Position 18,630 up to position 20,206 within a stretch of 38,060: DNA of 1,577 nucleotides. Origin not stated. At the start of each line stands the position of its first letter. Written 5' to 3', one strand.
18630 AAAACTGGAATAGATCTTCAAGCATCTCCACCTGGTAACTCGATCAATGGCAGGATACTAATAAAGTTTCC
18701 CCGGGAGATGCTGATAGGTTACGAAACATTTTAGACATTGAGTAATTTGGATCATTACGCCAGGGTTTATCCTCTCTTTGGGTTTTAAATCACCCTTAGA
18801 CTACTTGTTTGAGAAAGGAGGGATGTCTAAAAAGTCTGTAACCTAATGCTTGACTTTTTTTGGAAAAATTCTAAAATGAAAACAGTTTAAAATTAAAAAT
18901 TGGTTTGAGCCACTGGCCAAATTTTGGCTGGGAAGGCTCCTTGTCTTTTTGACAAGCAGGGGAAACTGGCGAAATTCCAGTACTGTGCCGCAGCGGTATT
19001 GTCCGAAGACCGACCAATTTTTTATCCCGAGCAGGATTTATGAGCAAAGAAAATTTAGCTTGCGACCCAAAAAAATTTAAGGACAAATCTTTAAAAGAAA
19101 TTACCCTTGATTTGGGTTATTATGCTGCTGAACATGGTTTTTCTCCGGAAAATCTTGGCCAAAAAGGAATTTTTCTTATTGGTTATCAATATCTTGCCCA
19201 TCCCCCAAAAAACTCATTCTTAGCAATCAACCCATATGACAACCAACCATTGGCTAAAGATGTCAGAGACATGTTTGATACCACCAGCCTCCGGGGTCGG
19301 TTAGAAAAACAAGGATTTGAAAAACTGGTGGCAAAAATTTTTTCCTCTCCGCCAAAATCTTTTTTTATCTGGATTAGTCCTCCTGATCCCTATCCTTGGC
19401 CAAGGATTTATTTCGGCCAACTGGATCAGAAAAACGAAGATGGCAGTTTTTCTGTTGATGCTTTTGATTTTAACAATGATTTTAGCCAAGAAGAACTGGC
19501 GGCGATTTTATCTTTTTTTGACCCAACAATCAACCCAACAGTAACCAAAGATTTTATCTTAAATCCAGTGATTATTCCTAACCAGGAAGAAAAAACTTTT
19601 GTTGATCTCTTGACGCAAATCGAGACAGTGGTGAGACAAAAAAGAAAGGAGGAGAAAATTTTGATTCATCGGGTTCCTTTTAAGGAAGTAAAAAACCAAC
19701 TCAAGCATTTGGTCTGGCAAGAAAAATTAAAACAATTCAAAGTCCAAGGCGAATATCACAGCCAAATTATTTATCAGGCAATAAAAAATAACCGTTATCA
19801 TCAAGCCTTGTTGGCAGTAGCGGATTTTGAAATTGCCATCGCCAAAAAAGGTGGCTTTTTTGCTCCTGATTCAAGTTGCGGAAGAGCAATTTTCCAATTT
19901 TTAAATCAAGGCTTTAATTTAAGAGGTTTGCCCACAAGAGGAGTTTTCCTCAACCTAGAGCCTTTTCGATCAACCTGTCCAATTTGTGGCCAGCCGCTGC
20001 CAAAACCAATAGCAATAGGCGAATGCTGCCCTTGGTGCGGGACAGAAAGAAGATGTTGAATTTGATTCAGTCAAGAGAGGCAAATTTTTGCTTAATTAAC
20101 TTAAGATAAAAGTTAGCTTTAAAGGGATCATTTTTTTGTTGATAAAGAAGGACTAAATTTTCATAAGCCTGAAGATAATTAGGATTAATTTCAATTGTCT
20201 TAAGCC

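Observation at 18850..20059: Compact cobalamin riboswitch whose sole target is an unrecognisable 339-aa zinc-ribbon protein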

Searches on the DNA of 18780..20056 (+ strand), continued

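Call 61: search_rna_families(sources=[L136, L137, L138, L139, L140], threshold=evalue, max_evalue=0.1, show_alignments=0)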
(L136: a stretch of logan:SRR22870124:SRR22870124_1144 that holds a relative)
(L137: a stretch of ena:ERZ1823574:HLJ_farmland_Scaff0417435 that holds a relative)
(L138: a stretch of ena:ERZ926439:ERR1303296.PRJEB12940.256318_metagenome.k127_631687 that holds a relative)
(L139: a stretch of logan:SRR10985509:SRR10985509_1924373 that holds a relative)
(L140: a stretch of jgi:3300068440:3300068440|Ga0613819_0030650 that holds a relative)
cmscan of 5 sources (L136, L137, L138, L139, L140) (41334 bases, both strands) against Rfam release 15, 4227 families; matches with E-value up to 0.1: 11.
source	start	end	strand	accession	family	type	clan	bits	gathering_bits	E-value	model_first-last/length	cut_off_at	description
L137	10286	10358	+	RF00005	tRNA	Gene; tRNA;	CL00001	67.1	29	1.3e-12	1-71/71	no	tRNA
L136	10282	10352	+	RF00005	tRNA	Gene; tRNA;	CL00001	61.9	29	3.4e-11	1-71/71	no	tRNA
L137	13035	13108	+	RF00005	tRNA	Gene; tRNA;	CL00001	56.9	29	8e-10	1-71/71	no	tRNA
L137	5046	5193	+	RF01482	AdoCbl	Cis-reg; riboswitch;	CL00101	50.3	50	1.9e-06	1-149/149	no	AdoCbl (Cobalamin/B12) riboswitch aptamer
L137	12820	12887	-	RF00005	tRNA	Gene; tRNA;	CL00001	43.3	29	4.4e-06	1-71/71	no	tRNA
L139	3727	3804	+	RF01689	AdoCbl-II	Cis-reg; riboswitch;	CL00101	40.1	36.5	2.9e-06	1-81/81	no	AdoCbl-II (Cobalamin/B12) riboswitch aptamer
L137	5862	5940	+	RF01689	AdoCbl-II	Cis-reg; riboswitch;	CL00101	38.8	36.5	7.1e-06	1-81/81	no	AdoCbl-II (Cobalamin/B12) riboswitch aptamer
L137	10286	10359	-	RF04354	Plastid-ycf2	Cis-reg;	-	37.5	65.7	0.0002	1-75/75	no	Plastid-ycf2 5UTR RNA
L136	4814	4885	+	RF01689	AdoCbl-II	Cis-reg; riboswitch;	CL00101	34.7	36.5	0.00013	1-81/81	no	AdoCbl-II (Cobalamin/B12) riboswitch aptamer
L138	4748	4841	+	RF01689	AdoCbl-II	Cis-reg; riboswitch;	CL00101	31.9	36.5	0.00096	1-81/81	no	AdoCbl-II (Cobalamin/B12) riboswitch aptamer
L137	7444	7515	-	RF00223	IRES_Bip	Cis-reg; IRES;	-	19.8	40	0.055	1-263/263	no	bip internal ribosome entry site (IRES)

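Call 65: search_rna_families(source=L137, start=5000, end=6010, threshold=evalue, max_evalue=0.01, show_alignments=3)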
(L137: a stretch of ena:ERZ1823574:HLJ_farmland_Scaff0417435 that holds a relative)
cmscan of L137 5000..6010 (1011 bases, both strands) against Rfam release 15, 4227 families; matches with E-value up to 0.01: 2.
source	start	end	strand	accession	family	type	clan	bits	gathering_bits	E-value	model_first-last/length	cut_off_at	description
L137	5046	5193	+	RF01482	AdoCbl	Cis-reg; riboswitch;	CL00101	50.3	50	4.6e-08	1-149/149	no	AdoCbl (Cobalamin/B12) riboswitch aptamer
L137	5862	5940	+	RF01689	AdoCbl-II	Cis-reg; riboswitch;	CL00101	38.8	36.5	1.7e-07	1-81/81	no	AdoCbl-II (Cobalamin/B12) riboswitch aptamer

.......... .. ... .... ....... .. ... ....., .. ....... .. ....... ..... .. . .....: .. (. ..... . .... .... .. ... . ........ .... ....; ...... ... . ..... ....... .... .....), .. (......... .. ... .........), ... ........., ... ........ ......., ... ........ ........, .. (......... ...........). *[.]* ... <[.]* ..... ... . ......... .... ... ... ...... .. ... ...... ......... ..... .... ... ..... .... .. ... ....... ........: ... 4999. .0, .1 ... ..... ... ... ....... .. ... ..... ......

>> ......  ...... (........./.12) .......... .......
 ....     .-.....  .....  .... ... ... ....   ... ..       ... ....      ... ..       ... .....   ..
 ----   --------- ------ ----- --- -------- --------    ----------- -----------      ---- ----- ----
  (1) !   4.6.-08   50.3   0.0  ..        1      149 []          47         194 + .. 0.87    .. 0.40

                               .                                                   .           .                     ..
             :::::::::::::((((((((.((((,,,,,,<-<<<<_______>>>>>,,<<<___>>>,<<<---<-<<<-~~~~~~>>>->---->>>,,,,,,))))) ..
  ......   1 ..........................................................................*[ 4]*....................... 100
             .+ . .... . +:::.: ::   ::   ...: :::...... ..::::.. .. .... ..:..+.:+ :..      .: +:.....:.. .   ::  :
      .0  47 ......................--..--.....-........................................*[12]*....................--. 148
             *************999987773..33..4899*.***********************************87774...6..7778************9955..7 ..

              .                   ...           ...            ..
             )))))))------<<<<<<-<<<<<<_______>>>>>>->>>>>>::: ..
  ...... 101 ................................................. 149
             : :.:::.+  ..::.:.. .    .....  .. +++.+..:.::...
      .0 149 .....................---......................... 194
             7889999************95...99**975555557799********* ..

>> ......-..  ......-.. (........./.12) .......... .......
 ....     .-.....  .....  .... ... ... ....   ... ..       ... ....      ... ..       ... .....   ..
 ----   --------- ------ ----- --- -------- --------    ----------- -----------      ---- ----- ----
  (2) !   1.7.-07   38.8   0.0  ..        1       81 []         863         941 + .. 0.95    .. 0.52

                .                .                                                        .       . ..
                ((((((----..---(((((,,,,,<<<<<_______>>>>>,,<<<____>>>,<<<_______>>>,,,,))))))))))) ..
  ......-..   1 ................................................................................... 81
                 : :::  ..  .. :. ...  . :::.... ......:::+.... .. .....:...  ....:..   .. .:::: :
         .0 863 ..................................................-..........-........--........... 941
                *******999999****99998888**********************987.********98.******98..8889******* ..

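Call 103: search_rna_families(sources=[L141, L142, L140], threshold=evalue, max_evalue=1)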
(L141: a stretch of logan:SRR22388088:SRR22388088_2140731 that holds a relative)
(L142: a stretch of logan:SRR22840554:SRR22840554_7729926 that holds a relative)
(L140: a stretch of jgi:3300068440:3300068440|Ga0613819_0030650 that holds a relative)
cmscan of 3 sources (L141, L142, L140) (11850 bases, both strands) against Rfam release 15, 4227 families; matches with E-value up to 1: 3.
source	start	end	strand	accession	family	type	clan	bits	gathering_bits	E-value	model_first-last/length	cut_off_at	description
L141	347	426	+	RF01689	AdoCbl-II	Cis-reg; riboswitch;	CL00101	36.2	36.5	1.3e-05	1-81/81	no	AdoCbl-II (Cobalamin/B12) riboswitch aptamer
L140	1671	1749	+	RF01689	AdoCbl-II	Cis-reg; riboswitch;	CL00101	30.1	36.5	0.00097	1-81/81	no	AdoCbl-II (Cobalamin/B12) riboswitch aptamer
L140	2331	2471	+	RF00174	Cobalamin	Cis-reg; riboswitch;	CL00101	20.4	31.5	0.09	1-189/189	no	Cobalamin riboswitch aptamer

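Call 106: build_rna_model(alignment_id=A6, structure=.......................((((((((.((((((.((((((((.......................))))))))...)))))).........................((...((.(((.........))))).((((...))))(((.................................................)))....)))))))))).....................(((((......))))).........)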
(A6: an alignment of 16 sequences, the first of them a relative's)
Model R1 built from alignment A6 (16 sequences, 264 columns); structure: as given.
model positions 151; base pairs 41; branch points 4; effective number of sequences 2.16; information 0.59 bits per position. Calibrated on 0.2 Mb of random sequence (short: E-values are rough).
structure used (alignment columns):
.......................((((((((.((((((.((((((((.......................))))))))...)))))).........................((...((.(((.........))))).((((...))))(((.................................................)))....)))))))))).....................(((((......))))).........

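Call 107: search_with_rna_model(model_id=R1, source=window, max_evalue=1, show_alignments=1)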
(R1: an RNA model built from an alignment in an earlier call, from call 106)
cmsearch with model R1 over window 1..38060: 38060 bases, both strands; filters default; matches with E-value up to 1: 2.
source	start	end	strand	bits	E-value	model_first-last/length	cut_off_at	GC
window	18895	19042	+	99.6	1.1e-19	1-151/151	no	0.47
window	16668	16808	+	13.8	0.14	1-151/151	no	0.41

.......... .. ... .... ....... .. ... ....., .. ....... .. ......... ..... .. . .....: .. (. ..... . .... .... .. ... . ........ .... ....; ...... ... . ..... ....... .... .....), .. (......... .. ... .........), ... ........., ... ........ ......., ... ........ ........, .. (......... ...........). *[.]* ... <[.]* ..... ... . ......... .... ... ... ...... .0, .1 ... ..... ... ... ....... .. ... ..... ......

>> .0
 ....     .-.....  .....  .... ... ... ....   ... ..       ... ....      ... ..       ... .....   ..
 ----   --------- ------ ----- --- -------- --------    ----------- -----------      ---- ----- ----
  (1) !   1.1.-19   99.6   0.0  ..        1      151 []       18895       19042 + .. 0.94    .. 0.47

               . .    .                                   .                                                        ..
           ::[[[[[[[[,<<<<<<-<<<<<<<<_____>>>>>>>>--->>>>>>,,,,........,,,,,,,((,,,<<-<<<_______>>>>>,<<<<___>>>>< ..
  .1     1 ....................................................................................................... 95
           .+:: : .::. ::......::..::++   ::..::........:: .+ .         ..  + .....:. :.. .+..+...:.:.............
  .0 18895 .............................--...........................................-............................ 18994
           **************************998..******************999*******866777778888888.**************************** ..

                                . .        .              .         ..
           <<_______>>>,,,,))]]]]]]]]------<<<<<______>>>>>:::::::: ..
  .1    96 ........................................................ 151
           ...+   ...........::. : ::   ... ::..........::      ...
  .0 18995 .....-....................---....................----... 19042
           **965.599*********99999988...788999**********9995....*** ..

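Call 108: search_with_rna_model(model_id=R1, sources=[L008, L009, L010, L011, L012, L013, L014, L015, L016, L017, L018, L019, L020, L021, L022, L023, L024, L025, L026, L027, L028, L029, L030, L031, L032, L033, L034, L035, L036, L037, L038, L039, L040, L041, L042, L043, L044, L045, L046, L047, L048, L049, L050, L051, L052, L053, L054, L055, L056, L057, L058, L059, L060, L061, L062, L063, L064, L065, L066, L067, L068, L069, L070, L071, L072, L073, L074, L075, L076, L077, L078, L079, L080, L081, L082, L083, L084, L085, L086, L087, L088, L089, L090, L091, L092, L093, L094, L095, L096, L097, L098, L099, L100, L101, L102, L103, L104, L105, L106, L107], max_evalue=0.001)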
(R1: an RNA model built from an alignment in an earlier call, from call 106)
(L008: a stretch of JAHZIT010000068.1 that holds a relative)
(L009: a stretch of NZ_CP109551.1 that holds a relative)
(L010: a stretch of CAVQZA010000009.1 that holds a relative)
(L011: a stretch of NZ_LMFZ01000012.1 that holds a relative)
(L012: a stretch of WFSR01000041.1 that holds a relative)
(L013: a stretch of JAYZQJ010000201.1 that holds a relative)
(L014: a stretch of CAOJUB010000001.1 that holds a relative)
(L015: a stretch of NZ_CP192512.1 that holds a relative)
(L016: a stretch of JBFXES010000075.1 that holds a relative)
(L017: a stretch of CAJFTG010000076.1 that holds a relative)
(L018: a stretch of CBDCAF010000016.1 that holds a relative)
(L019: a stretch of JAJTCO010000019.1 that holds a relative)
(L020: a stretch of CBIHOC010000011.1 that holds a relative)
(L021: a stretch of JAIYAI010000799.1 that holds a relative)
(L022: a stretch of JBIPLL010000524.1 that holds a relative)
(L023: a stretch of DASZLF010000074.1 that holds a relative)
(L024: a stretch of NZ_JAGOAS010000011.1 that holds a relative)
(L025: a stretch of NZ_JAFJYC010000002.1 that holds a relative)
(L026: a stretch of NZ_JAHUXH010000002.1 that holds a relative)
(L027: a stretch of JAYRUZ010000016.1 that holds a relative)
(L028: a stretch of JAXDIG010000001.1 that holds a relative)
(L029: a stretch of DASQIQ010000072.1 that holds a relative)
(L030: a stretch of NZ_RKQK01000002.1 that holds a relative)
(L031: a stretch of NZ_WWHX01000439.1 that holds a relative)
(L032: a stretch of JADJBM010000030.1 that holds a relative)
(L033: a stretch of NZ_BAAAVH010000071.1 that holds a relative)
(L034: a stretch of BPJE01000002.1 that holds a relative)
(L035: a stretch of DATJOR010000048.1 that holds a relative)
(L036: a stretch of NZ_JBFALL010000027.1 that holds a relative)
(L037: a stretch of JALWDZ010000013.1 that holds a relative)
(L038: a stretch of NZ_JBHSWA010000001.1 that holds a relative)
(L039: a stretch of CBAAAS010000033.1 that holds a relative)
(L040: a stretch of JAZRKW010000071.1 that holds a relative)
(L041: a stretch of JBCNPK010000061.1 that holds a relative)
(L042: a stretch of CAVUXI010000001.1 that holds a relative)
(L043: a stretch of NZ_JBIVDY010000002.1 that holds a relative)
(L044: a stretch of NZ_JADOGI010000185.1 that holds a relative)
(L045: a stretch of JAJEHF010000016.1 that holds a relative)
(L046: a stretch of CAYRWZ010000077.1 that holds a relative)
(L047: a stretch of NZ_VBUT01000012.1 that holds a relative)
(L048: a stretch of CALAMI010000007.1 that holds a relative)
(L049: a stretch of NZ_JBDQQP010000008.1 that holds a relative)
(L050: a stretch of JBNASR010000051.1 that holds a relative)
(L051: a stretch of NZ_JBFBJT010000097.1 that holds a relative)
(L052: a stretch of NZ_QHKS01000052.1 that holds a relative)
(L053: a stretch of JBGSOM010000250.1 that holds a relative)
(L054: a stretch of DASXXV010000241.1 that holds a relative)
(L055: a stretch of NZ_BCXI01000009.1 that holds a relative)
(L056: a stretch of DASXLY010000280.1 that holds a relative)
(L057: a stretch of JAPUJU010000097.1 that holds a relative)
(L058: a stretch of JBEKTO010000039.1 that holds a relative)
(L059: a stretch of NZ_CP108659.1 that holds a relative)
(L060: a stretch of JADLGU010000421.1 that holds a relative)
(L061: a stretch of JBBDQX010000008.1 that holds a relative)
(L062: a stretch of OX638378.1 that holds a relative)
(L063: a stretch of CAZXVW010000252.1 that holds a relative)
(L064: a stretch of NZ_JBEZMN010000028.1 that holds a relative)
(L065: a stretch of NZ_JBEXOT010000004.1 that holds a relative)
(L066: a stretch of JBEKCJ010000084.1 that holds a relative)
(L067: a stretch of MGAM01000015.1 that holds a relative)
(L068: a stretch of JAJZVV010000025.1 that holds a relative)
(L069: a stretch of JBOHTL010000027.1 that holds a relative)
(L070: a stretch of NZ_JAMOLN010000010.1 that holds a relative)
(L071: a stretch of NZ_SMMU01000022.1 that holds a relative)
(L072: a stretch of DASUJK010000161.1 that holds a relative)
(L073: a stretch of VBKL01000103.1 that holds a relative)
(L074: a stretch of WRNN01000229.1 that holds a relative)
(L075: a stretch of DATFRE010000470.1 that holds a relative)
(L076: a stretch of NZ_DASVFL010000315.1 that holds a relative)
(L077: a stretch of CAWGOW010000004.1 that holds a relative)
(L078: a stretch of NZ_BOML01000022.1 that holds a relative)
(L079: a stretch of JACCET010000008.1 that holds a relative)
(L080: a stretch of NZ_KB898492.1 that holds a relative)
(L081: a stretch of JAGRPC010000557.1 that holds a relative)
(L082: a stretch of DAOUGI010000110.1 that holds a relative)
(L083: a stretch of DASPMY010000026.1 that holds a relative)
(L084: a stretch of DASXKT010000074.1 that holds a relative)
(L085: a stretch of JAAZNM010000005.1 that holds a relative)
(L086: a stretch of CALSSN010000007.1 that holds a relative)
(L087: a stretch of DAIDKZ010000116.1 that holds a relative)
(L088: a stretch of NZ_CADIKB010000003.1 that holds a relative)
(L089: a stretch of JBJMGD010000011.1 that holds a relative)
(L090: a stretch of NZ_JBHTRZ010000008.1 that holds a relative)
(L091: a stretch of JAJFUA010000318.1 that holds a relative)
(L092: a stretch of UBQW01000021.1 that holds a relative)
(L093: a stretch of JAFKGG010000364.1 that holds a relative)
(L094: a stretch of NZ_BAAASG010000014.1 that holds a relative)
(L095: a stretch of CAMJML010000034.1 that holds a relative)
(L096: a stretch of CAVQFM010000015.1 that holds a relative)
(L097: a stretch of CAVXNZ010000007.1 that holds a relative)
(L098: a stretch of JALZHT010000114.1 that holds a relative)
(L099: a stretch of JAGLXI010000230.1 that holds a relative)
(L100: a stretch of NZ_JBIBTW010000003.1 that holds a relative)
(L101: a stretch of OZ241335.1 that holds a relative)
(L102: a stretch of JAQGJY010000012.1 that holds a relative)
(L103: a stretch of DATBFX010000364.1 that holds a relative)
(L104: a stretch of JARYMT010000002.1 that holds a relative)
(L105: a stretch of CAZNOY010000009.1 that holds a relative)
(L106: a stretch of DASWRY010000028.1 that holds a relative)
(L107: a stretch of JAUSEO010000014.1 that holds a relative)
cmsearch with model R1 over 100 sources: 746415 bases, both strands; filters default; matches with E-value up to 0.001: 7.
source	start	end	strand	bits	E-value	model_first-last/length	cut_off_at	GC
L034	619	789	-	123.8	1.7e-23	1-151/151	no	0.5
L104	1049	1235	-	106.4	7.7e-20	1-151/151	no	0.44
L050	3437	3628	-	104.3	2.2e-19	1-151/151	no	0.47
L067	6787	6948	-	102.2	6e-19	1-151/151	no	0.49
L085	5449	5639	-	100.4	1.4e-18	1-151/151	no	0.51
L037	6631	6781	-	98.4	3.9e-18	1-151/151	no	0.62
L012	2873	3023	+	97.7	5.3e-18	1-151/151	no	0.62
